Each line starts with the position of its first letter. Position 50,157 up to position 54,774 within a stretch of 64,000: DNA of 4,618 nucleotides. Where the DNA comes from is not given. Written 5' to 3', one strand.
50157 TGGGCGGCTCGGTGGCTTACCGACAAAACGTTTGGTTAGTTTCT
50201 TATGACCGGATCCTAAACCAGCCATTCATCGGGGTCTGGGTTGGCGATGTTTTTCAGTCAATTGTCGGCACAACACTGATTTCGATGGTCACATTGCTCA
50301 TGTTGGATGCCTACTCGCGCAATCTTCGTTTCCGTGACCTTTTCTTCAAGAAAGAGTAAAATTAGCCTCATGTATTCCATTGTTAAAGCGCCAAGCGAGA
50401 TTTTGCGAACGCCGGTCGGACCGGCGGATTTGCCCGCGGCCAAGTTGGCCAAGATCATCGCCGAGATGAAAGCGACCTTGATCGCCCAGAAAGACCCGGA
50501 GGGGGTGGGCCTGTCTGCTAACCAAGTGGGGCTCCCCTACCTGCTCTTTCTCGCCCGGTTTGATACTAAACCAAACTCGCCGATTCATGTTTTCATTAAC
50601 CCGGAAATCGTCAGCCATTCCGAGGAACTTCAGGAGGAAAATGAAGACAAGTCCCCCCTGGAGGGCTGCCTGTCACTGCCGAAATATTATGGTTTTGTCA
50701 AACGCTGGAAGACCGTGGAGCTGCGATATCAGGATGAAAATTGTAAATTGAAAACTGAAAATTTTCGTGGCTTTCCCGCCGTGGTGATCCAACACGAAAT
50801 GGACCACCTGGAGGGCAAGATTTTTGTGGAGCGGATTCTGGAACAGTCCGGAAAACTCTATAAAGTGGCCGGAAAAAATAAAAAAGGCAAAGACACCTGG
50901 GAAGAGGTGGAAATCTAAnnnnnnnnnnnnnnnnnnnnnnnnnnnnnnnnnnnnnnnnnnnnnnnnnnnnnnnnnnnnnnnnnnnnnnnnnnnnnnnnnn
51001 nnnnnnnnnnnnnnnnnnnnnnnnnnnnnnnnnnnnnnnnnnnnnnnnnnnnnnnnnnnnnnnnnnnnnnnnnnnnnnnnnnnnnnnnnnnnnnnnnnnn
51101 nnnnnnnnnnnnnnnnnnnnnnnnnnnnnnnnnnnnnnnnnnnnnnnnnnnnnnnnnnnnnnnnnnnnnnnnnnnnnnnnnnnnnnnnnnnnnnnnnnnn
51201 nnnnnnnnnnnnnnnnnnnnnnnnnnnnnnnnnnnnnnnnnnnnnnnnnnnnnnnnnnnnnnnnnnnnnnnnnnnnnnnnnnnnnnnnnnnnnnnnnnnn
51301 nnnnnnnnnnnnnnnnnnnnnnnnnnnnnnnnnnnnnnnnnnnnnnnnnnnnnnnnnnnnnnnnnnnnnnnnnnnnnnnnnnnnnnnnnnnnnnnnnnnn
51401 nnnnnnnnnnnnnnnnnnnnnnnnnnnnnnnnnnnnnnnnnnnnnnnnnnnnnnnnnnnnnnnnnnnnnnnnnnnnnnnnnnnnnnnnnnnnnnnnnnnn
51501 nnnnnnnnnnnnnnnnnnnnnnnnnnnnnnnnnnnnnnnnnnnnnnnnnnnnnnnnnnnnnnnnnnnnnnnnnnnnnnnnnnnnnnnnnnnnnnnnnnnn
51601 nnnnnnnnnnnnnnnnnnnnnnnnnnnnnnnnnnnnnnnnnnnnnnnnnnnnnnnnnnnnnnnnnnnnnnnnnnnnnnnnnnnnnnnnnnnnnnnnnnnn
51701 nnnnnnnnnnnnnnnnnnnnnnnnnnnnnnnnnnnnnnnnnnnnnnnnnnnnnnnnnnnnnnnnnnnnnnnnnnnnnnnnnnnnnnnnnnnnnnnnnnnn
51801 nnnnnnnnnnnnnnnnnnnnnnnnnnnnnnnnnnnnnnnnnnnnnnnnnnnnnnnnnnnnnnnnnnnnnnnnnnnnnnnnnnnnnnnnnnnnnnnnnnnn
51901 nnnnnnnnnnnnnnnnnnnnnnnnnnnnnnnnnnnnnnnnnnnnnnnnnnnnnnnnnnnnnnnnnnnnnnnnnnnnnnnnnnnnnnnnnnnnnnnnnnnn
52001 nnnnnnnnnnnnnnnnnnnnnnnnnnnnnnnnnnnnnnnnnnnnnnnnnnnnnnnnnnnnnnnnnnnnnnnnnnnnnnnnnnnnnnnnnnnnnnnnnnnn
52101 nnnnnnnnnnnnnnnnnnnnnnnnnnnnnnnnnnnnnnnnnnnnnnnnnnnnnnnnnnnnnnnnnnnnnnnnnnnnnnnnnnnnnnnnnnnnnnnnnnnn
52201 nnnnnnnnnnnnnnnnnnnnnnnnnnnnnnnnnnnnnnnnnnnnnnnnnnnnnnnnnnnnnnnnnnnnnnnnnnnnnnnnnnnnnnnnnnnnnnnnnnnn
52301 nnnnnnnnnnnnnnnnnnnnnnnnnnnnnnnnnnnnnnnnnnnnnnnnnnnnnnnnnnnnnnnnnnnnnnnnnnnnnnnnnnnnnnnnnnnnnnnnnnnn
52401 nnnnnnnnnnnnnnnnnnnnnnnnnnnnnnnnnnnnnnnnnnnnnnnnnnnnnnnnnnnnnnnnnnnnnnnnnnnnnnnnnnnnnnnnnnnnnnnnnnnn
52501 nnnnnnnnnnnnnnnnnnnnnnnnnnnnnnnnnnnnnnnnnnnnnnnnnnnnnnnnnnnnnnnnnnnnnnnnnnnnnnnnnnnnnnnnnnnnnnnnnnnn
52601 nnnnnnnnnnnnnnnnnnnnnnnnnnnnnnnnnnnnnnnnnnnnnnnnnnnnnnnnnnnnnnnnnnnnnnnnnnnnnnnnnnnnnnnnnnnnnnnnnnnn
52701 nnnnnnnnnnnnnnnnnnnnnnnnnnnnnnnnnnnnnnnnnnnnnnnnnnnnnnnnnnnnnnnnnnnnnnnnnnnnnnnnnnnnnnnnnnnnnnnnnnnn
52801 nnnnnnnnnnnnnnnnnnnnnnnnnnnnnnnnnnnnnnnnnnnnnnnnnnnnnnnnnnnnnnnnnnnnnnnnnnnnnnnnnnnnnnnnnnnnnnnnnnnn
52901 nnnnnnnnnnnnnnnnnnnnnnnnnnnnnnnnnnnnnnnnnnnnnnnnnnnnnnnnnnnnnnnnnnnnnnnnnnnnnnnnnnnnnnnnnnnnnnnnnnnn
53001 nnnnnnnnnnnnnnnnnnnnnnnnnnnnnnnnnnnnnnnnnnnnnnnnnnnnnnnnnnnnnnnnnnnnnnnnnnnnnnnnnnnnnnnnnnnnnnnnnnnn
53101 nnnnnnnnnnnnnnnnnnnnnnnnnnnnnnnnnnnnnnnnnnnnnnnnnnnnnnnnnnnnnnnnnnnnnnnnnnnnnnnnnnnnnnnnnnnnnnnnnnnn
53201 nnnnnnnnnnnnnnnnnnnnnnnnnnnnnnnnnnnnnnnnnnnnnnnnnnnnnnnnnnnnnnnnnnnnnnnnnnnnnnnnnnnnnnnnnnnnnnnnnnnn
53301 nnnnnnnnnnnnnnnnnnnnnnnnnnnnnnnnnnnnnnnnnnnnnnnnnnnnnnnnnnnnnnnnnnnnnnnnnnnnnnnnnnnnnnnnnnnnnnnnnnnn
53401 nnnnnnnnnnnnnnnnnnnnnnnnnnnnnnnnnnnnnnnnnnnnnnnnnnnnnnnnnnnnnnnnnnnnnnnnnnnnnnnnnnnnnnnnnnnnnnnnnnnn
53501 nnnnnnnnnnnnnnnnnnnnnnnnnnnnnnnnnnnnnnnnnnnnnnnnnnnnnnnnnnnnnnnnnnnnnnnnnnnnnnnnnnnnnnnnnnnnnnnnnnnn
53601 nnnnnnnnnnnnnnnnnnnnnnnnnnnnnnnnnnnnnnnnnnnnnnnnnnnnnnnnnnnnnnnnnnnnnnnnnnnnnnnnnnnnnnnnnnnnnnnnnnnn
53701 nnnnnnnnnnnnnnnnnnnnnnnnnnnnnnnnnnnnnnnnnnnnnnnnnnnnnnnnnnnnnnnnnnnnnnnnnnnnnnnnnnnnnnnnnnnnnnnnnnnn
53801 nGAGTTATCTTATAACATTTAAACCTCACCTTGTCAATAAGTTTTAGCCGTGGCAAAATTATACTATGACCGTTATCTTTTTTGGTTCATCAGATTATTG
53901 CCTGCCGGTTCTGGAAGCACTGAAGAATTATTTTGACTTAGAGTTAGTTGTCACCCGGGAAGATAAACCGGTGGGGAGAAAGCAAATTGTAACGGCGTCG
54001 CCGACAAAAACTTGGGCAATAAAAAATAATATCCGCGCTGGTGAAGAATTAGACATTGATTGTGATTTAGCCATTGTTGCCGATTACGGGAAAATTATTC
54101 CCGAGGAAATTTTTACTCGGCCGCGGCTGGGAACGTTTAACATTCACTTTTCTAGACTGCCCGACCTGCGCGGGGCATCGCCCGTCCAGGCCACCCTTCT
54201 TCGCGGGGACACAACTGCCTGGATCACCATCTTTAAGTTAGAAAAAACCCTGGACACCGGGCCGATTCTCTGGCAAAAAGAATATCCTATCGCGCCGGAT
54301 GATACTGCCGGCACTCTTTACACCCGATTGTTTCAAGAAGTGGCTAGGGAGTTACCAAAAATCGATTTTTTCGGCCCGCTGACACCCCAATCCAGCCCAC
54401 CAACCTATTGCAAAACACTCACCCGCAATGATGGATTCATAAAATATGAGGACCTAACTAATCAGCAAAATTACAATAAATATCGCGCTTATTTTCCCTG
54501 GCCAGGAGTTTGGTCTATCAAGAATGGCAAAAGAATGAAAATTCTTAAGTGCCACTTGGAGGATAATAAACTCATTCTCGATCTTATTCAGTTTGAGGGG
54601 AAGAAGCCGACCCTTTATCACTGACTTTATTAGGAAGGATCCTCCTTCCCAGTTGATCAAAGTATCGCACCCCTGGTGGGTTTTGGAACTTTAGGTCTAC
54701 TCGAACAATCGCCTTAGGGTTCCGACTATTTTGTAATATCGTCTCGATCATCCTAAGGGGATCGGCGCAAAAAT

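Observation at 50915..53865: Two-gene GHKL/MORC-like ATPase + HTH-like partner module inserted between def and fmt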

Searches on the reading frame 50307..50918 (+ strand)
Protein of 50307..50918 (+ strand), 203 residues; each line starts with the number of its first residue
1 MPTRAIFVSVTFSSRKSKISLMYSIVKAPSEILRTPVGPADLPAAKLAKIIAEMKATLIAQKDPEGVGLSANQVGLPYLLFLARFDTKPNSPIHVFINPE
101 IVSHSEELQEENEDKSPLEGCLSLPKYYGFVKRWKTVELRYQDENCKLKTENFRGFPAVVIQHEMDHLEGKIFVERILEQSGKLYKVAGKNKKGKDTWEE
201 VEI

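Call 3: search_protein_families(library=pfam, proteins=[window:50307-50918:+], max_evalue=1)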
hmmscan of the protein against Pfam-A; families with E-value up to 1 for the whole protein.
window:50307-50918:+ (203 aa): 1 family
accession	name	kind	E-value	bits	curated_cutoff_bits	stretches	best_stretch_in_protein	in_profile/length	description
PF01327.26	Pep_deformylase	-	8.4e-39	133.1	22.8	1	22-179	1-152/156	Polypeptide deformylase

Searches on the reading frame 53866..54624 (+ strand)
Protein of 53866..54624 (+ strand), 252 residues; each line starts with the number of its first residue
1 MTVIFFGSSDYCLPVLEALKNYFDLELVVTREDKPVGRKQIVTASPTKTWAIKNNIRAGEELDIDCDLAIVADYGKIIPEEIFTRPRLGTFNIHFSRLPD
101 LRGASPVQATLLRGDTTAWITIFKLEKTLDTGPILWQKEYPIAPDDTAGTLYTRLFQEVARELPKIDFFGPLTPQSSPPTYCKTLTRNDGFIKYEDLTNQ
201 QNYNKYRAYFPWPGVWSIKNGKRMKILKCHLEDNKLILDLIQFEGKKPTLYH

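Call 3: search_protein_families(library=pfam, proteins=[window:53866-54624:+], max_evalue=1)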
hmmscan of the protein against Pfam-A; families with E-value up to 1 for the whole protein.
window:53866-54624:+ (252 aa): 2 families
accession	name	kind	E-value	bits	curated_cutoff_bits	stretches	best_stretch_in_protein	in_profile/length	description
PF00551.24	Formyl_trans_N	-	1.8e-26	93.4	26.1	1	7-158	9-172/181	Formyl transferase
PF02911.23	Formyl_trans_C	-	4.7e-08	33.6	21.1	1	185-235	2-51/100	Formyl transferase, C-terminal domain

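Call 19: find_related_loci(query=window:53866-54624:+, collection=genome_contigs, flank=8000)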
Query window:53866-54624:+ (252 aa) in genome_contigs; peptide patterns used: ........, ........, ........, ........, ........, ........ (x = any residue, [..] = any of these).
94 stretches matched a pattern; 1 encode a relative of the query (tblastn E <= 1e-3); 1 distinct loci.
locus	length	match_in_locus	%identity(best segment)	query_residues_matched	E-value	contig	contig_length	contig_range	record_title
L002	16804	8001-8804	32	5-251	2e-32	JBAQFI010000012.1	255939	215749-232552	MAG: Minisyncoccia bacterium isolate MFD12003_ilm_asm_bin45 k127_112939, whole genome shotgun sequence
